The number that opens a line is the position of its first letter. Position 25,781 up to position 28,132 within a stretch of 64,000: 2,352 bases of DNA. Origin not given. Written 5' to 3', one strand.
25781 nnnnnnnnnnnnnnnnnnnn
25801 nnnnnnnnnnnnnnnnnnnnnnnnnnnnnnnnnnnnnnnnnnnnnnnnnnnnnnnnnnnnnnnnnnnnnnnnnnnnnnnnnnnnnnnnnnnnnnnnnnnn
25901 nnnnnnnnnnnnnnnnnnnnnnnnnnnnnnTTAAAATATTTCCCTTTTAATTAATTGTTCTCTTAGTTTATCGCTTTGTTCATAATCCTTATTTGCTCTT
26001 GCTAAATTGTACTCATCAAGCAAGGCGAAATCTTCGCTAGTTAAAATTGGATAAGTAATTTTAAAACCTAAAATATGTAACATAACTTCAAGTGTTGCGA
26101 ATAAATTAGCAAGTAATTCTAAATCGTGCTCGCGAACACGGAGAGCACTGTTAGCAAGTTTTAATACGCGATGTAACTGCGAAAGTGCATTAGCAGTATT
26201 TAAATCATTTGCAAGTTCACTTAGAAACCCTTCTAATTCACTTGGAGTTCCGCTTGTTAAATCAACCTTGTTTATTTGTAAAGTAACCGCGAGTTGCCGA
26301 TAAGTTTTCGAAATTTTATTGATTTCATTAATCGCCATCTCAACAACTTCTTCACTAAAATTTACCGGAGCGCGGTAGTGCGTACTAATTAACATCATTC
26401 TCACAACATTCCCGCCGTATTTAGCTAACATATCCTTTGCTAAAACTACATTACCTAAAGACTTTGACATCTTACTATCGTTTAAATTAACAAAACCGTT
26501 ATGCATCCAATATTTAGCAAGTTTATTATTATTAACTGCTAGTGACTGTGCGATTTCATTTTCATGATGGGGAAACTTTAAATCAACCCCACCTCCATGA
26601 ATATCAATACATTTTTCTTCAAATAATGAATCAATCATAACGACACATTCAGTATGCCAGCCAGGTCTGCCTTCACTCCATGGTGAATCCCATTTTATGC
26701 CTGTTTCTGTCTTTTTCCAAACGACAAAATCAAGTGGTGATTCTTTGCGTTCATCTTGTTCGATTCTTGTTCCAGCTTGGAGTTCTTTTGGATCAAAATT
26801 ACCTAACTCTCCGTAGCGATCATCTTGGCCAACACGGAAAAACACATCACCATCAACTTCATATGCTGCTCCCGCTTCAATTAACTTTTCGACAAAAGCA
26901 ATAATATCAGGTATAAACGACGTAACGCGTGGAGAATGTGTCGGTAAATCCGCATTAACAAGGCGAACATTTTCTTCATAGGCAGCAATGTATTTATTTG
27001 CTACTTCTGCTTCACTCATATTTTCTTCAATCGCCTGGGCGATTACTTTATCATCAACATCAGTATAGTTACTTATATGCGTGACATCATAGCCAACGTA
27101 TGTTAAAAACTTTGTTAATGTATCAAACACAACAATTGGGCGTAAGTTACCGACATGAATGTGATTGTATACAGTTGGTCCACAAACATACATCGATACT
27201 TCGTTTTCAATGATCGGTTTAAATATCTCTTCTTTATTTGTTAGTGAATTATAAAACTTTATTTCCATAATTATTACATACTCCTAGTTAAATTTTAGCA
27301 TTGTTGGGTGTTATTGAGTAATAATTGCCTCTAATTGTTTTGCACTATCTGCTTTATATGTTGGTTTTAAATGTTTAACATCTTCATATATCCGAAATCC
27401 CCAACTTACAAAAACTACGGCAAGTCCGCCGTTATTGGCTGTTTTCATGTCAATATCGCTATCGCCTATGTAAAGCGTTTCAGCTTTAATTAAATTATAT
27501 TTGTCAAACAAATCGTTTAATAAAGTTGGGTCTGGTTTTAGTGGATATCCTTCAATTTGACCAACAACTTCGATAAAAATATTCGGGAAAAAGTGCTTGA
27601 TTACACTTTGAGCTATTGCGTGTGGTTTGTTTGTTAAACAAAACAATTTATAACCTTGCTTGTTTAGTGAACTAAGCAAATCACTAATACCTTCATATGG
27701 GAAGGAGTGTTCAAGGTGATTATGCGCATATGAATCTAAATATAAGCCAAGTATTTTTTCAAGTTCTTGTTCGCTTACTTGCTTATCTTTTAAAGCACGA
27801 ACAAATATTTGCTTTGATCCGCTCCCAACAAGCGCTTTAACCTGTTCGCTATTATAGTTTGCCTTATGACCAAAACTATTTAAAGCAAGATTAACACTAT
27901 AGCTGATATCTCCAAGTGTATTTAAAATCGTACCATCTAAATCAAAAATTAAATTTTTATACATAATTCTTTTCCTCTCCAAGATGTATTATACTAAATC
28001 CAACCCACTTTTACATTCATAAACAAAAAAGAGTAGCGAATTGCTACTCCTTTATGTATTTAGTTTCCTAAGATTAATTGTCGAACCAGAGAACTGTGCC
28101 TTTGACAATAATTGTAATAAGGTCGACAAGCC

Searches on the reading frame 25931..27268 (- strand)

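Call 39: search_protein_families(library=pfam, proteins=[window:25931-27268:-], max_evalue=0.001)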
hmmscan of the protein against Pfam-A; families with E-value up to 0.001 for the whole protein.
window:25931-27268:- (445 aa): 5 families
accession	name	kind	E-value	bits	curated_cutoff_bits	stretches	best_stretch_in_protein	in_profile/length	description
PF01406.26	tRNA-synt_1e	-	2.5e-113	378.9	27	1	16-312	2-299/301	tRNA synthetases class I (C) catalytic domain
PF09334.17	tRNA-synt_1g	-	2.3e-11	43.5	20.1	1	244-314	305-376/391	tRNA synthetases class I (M)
PF00133.28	tRNA-synt_1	-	8.6e-11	41.7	22.7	1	221-304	329-413/414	tRNA synthetases class I (I, L, M and V)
PF01921.24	tRNA-synt_1f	-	1.7e-07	31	27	0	259-324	275-340/360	tRNA synthetases class I (K)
PF09190.17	DALR_2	-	3e-07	31.3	22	1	348-402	2-55/57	DALR domain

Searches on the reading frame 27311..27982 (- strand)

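Call 39: search_protein_families(library=pfam, proteins=[window:27311-27982:-], max_evalue=0.001)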
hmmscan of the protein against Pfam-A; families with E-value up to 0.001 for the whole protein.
window:27311-27982:- (223 aa): 4 families
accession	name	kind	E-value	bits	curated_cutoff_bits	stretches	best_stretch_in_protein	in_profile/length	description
PF13419.12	HAD_2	-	8.7e-35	120.9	23.8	1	11-192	1-178/178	Haloacid dehalogenase-like hydrolase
PF00702.32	Hydrolase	-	2.3e-20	74.2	26.4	1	8-186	1-191/191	haloacid dehalogenase-like hydrolase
PF13242.12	Hydrolase_like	-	3.8e-08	33.5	22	1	149-214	4-72/75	HAD-hyrolase-like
PF12710.13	HAD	-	1e-05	26.5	27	1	12-181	2-187/189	haloacid dehalogenase-like hydrolase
